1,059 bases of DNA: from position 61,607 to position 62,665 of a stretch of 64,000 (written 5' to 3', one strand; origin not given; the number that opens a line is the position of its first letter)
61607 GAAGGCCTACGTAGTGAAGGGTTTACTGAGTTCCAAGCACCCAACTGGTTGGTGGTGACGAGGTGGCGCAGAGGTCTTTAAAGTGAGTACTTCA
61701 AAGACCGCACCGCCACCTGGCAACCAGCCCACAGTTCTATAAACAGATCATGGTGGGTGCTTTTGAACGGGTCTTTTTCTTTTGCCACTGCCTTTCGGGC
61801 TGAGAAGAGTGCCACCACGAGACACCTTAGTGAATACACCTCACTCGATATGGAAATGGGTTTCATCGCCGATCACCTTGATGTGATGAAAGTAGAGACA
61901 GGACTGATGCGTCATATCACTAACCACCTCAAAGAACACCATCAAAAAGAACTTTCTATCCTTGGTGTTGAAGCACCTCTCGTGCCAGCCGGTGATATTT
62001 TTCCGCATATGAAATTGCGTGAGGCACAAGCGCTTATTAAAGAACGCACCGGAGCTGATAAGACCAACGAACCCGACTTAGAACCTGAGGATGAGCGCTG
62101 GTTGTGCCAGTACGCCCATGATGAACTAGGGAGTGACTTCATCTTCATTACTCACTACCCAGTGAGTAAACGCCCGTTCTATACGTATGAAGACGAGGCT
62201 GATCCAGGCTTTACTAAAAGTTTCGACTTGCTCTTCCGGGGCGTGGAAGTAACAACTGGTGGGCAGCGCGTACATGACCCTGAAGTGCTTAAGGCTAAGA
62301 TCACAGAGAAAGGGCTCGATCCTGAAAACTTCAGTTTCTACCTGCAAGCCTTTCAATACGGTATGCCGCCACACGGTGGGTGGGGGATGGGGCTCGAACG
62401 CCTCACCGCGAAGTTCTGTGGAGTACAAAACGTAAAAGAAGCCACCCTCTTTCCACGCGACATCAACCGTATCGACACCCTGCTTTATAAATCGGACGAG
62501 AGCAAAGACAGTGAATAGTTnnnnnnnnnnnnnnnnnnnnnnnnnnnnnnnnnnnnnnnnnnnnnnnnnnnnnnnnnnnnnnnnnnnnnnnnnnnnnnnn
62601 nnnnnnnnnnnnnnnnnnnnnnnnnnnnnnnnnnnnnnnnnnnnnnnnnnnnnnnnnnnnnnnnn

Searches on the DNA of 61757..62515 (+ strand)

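Call 17: search_rna_families(sources=[L002, L003, L006, L007, L009, L010, L011, L014, L043, L065, L076, L078, L079, L001, L005, L067], threshold=gathering)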
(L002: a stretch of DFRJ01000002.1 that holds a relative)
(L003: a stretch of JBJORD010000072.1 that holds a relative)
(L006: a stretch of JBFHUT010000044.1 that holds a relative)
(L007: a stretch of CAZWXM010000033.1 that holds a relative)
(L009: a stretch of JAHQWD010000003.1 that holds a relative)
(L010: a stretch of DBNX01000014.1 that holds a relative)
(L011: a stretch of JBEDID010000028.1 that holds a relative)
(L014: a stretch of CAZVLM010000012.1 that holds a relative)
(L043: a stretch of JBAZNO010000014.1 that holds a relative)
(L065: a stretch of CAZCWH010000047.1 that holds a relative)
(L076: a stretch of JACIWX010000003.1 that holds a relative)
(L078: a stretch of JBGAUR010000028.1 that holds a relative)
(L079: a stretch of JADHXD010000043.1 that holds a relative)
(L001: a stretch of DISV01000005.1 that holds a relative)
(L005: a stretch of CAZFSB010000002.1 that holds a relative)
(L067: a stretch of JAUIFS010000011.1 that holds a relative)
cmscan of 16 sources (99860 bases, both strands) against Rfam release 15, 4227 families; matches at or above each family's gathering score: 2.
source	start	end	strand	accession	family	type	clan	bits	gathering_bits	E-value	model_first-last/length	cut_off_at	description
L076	2668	2934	+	RF00230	T-box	Cis-reg; leader;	-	117.2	93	4.4e-25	1-219/219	no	T-box leader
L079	1668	1910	+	RF00230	T-box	Cis-reg; leader;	-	115.3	93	1.3e-24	1-219/219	no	T-box leader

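Call 44: build_rna_model(alignment_id=A4, structure=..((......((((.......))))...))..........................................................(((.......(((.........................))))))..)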
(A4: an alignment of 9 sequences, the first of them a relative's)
Model R1 built from alignment A4 (9 sequences, 134 columns); structure: as given.
model positions 113; base pairs 12; branch points 1; effective number of sequences 2.55; information 0.59 bits per position. Calibrated on 0.2 Mb of random sequence (short: E-values are rough).
structure used (alignment columns):
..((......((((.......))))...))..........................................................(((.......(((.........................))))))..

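Call 45: search_with_rna_model(model_id=R1, source=window, max_evalue=10, show_alignments=2)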
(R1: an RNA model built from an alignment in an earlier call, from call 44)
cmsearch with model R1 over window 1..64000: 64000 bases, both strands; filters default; matches with E-value up to 10: 2.
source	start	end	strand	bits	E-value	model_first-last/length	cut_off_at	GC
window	60887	61013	+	53.7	5.9e-13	1-113/113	no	0.4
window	33001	33012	+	5.5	7.4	12-23/113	no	0.67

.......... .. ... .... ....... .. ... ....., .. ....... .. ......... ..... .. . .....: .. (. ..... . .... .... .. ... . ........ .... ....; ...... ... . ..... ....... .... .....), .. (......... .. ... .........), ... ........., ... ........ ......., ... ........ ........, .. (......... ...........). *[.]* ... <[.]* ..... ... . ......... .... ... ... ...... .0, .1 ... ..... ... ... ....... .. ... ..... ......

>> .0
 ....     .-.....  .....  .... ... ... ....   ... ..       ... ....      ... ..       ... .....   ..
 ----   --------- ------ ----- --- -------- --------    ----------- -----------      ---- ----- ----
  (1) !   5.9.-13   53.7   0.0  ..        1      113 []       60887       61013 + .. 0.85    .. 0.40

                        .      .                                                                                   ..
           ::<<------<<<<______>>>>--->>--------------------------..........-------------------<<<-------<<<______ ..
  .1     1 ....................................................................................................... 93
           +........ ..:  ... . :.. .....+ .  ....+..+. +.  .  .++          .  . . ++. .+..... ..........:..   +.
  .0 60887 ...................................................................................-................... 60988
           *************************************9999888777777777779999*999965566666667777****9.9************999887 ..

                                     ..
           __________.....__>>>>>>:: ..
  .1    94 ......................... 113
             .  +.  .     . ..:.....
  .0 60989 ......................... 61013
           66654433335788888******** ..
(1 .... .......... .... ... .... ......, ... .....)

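Call 46: search_with_rna_model(model_id=R1, sources=[L001, L002, L003, L004, L005, L006, L007, L008, L009, L010, L011, L012, L013, L014, L015, L016, L017, L018, L019, L020, L021, L022, L023, L024, L025, L026, L027, L028, L029, L030, L031, L032, L033, L034, L035, L036, L037, L038, L039, L040, L041, L042, L043, L044, L045, L046, L047, L048, L049, L050, L051, L052, L053, L054, L055, L056, L057, L058, L059, L060, L061, L062, L063, L064, L065, L066, L067, L068, L069, L070, L071, L072, L073, L074, L075, L076, L077, L078, L079, L080], max_evalue=1)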
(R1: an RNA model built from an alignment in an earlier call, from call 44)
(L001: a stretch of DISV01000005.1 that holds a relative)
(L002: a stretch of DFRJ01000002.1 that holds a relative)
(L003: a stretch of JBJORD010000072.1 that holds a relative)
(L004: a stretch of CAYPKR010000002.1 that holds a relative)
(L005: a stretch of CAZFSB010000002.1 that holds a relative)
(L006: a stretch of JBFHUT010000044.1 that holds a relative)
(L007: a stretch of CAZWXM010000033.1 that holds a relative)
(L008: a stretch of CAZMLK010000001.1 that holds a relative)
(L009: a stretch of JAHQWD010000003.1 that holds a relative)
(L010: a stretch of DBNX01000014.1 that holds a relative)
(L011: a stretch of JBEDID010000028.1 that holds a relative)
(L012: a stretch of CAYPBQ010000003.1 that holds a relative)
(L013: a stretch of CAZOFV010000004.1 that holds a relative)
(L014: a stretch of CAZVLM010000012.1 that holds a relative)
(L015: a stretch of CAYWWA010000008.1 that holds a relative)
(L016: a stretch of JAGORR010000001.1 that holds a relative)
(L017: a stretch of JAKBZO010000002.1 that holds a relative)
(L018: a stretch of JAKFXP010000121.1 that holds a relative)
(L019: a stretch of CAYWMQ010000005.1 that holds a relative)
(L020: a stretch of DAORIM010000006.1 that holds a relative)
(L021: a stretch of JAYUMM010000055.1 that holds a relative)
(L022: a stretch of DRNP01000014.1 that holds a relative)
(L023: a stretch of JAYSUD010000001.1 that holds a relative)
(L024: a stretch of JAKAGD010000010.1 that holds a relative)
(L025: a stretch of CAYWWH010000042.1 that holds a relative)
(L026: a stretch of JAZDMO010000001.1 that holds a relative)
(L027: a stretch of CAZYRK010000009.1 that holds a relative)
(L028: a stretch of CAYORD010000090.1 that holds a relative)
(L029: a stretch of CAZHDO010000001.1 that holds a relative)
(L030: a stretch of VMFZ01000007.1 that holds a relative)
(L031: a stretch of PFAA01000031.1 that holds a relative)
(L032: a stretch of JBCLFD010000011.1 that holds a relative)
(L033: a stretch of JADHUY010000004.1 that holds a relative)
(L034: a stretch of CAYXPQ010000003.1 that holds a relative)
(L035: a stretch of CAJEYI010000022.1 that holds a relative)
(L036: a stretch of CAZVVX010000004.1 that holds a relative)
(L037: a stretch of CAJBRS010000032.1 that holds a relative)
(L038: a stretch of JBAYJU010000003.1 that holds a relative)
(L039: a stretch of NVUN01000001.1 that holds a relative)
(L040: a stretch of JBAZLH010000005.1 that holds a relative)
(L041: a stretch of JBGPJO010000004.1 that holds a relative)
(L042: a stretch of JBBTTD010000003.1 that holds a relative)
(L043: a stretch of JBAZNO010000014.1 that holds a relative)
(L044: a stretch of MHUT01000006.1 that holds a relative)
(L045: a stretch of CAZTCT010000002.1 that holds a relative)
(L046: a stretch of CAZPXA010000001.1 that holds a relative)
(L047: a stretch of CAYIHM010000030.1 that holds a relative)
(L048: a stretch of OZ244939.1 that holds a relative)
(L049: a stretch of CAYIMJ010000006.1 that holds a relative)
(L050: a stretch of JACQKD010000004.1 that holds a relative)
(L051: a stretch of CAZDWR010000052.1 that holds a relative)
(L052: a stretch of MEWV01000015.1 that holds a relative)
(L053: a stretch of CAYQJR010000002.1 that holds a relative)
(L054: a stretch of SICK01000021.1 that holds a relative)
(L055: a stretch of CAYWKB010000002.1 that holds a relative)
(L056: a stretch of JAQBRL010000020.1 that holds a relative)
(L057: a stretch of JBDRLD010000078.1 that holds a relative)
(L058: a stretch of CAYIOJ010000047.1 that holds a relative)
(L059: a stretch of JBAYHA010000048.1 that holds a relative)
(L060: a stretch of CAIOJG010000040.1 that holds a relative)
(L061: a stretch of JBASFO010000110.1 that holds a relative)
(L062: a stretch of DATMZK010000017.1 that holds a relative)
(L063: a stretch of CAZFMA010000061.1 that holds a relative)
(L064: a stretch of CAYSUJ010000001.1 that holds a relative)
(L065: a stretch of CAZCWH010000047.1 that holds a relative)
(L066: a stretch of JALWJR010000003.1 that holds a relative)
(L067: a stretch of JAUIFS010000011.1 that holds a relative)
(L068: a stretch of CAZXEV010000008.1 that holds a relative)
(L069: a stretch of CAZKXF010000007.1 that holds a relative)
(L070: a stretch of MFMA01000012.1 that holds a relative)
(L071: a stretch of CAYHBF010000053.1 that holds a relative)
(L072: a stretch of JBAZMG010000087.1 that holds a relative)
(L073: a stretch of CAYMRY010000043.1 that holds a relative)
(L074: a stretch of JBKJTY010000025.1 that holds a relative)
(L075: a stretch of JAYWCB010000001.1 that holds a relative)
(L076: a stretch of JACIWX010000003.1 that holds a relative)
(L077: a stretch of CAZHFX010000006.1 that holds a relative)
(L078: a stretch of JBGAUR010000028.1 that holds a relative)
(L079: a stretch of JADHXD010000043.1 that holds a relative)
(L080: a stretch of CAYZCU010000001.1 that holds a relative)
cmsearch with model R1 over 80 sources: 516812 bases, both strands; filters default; matches with E-value up to 1: 17.
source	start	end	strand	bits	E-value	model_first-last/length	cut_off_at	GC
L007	2255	2357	+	92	1.8e-22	1-113/113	no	0.51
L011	564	683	+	90.5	4.5e-22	1-113/113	no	0.49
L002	2813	2917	+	90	6.2e-22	1-113/113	no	0.53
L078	2785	2919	+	61.4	3.7e-14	1-113/113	no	0.48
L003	2810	2908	+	55.8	1.2e-12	1-113/113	no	0.51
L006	2764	2922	+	53.8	4.2e-12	1-113/113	no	0.52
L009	2807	2923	+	51.2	2.2e-11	1-113/113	no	0.54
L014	2769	2904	+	38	8.7e-08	1-113/113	no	0.56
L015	832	978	+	37.8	1e-07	1-113/113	no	0.44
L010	2739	2922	+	31.8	4.1e-06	1-113/113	no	0.51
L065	2819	2921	+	28.4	3.5e-05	1-113/113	no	0.51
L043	1486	1563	+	25.3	0.00025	1-113/113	no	0.47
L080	5050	5114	-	15.4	0.12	1-113/113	no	0.43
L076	2898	2930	+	13.1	0.51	69-111/113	no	0.58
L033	269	336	+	12.7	0.66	1-113/113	no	0.31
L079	1872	1906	+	12.3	0.87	70-111/113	no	0.66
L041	171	264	+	12.1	0.96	1-113/113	no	0.38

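Call 47: search_with_rna_model(model_id=R1, sources=[L081, L082, L083, L084, L085, L086, L087, L088, L089, L090, L091, L092, L093, L094, L095, L096, L097, L098, L099, L100, L101, L102, L103, L104, L105, L106, L107, L108, L109, L110, L111, L112, L113, L114, L115, L116, L117, L118, L119, L120, L121, L122, L123, L124, L125, L126, L127, L128, L129, L130, L131, L132, L133, L134, L135, L136, L137, L138, L139, L140, L141, L142, L143, L144, L145, L146, L147, L148, L149, L150, L151, L152, L153, L154, L155, L156, L157, L158, L159, L160], max_evalue=1)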
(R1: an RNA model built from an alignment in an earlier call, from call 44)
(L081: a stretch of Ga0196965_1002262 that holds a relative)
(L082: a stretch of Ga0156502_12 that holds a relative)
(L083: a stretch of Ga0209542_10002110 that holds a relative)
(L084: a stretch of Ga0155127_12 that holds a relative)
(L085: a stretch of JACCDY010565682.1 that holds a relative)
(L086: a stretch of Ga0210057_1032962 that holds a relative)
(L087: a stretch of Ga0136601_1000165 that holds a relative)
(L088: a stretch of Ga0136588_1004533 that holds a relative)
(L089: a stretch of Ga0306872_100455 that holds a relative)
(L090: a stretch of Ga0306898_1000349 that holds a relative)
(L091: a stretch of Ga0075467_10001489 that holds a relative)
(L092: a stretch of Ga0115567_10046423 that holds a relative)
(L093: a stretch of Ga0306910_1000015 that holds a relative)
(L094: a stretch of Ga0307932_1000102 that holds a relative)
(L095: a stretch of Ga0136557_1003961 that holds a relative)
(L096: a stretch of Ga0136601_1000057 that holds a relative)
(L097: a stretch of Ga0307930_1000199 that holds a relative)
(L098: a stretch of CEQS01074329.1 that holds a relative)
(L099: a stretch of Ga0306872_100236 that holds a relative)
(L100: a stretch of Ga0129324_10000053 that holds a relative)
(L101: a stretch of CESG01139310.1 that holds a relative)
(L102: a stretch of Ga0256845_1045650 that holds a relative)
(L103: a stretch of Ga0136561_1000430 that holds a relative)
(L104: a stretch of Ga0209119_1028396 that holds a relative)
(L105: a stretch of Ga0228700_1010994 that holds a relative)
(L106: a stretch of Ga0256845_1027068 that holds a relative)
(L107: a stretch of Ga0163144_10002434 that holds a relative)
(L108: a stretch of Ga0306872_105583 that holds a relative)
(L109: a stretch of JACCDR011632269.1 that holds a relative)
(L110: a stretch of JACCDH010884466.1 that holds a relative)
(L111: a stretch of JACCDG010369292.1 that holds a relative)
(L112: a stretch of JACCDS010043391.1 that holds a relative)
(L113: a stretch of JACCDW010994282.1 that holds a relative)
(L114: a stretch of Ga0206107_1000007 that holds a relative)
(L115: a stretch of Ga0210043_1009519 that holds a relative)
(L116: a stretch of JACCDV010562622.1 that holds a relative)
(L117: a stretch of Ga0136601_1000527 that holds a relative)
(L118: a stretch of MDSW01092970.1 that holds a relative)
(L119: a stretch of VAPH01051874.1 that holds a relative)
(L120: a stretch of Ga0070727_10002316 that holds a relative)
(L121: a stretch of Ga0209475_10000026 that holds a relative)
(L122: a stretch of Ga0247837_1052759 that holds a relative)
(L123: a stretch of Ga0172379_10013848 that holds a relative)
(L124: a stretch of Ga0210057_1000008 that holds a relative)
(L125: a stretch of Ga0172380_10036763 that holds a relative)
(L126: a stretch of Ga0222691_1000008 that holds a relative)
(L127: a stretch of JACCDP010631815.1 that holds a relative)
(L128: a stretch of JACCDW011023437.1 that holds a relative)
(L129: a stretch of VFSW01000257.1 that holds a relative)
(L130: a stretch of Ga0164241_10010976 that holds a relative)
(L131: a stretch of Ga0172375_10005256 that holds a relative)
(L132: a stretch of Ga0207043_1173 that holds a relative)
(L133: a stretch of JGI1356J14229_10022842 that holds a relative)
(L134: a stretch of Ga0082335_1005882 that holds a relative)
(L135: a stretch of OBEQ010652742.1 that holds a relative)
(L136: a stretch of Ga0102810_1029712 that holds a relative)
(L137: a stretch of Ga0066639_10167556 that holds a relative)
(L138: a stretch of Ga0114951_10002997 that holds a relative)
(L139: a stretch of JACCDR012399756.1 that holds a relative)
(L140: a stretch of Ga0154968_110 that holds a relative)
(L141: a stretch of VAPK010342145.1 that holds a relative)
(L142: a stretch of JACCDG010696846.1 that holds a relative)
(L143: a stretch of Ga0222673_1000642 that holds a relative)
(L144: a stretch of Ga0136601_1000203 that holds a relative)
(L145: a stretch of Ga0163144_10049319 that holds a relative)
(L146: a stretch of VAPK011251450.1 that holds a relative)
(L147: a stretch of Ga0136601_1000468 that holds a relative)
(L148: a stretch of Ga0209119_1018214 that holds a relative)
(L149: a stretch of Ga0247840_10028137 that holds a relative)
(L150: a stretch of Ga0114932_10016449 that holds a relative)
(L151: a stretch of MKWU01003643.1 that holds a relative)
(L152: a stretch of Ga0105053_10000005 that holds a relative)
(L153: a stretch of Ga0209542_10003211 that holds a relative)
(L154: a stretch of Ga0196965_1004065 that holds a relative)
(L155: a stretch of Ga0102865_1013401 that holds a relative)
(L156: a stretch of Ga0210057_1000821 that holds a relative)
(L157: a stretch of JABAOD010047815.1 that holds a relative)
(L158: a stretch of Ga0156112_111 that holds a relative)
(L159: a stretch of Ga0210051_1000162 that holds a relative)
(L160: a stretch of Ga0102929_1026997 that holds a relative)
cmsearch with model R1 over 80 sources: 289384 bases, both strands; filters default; matches with E-value up to 1: 28.
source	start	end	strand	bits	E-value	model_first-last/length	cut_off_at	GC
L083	1321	1436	+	98.3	1.9e-24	1-113/113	no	0.57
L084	1321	1436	+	98.3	1.9e-24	1-113/113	no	0.57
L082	1320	1435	+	94.6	2e-23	1-113/113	no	0.55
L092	1004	1125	+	94.5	2e-23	1-113/113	no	0.51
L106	540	665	+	91.9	1.1e-22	1-113/113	no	0.5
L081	1320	1435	+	91.8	1.1e-22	1-113/113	no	0.58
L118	1313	1417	+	90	3.5e-22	1-113/113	no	0.53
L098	941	1053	+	84.2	1.3e-20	1-113/113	no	0.55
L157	1251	1423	+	58.2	1.5e-13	1-113/113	no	0.52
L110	1295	1395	+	57.6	2.3e-13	1-113/113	no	0.5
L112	1316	1419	+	53.1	3.9e-12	1-113/113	no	0.54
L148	1009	1181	+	53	4e-12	1-113/113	no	0.54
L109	952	1051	+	51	1.4e-11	1-113/113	no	0.53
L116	1307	1407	+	50.6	1.8e-11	1-113/113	no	0.52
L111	1322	1424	+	49.8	3.1e-11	1-113/113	no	0.53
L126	436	543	+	47.2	1.5e-10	1-113/113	no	0.55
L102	1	94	+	46.8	2e-10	14-113/113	5'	0.54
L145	1102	1279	+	44.7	7.3e-10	1-113/113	no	0.48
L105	537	697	+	43.6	1.4e-09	1-113/113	no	0.58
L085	1223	1407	+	41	7.2e-09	1-113/113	no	0.58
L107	429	608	+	38.9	2.8e-08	1-113/113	no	0.57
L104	57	284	+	37.8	5.4e-08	1-113/113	no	0.57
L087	343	532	+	36.3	1.4e-07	1-113/113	no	0.51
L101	27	127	+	35.5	2.3e-07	1-113/113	no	0.57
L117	1204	1248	+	33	1.1e-06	1-113/113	no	0.58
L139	1330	1420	+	25.4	0.00013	1-113/113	no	0.52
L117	1276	1386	+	23.3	0.0005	1-113/113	no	0.51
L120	3098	3165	+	12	0.57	1-113/113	no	0.43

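Call 69: search_rna_families(source=L076, start=2600, end=3010, threshold=gathering, show_alignments=1)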
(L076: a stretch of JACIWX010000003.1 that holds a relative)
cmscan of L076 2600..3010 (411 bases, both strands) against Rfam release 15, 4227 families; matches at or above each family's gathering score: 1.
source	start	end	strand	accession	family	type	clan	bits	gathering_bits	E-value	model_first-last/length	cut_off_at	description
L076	2668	2934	+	RF00230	T-box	Cis-reg; leader;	-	117.2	93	1.8e-27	1-219/219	no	T-box leader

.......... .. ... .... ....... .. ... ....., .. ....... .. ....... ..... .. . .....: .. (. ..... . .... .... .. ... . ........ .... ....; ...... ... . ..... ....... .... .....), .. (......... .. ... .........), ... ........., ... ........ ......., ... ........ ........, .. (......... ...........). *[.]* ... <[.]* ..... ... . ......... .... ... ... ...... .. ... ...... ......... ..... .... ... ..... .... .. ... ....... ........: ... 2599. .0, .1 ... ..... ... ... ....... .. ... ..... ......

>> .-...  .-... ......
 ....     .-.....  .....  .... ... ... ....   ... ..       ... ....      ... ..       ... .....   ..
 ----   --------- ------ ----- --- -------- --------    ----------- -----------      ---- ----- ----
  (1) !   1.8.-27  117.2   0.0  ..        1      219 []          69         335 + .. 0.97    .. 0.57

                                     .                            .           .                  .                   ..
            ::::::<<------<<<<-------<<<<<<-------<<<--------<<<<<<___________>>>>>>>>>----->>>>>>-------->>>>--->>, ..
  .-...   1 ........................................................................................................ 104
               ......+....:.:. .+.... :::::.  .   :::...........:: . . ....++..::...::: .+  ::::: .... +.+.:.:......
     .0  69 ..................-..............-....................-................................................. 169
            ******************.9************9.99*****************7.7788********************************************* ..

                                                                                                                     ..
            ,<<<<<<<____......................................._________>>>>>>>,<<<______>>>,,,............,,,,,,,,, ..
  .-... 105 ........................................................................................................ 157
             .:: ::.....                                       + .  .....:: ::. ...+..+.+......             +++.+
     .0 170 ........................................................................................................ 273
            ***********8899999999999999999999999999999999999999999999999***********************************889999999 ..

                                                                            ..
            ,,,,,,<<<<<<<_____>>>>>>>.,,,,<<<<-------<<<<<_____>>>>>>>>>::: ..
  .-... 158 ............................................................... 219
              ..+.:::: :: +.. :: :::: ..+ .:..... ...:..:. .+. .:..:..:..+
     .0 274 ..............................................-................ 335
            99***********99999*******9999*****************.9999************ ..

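Call 74: search_rna_families(sources=[L157, L085, L104, L006, L098, L110, L107, L002, L081], threshold=evalue, max_evalue=0.01)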
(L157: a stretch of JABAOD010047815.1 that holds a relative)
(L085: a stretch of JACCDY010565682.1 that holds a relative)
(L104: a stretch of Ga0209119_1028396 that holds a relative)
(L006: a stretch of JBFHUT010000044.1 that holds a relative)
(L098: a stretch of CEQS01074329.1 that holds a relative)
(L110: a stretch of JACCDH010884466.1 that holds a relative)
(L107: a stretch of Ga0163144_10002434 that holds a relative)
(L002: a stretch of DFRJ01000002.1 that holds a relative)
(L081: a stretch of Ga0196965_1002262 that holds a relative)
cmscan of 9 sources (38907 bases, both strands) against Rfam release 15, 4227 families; matches with E-value up to 0.01: 4.
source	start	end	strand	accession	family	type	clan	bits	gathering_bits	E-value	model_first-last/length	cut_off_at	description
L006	2760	2924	+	RF00230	T-box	Cis-reg; leader;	-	50.2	93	3.1e-08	1-219/219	no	T-box leader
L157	1247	1425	+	RF00230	T-box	Cis-reg; leader;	-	40.6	93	9.3e-06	1-219/219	no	T-box leader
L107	425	610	+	RF00230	T-box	Cis-reg; leader;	-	40.2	93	1.2e-05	1-219/219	no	T-box leader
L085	1219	1409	+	RF00230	T-box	Cis-reg; leader;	-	34.5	93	0.00034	1-219/219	no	T-box leader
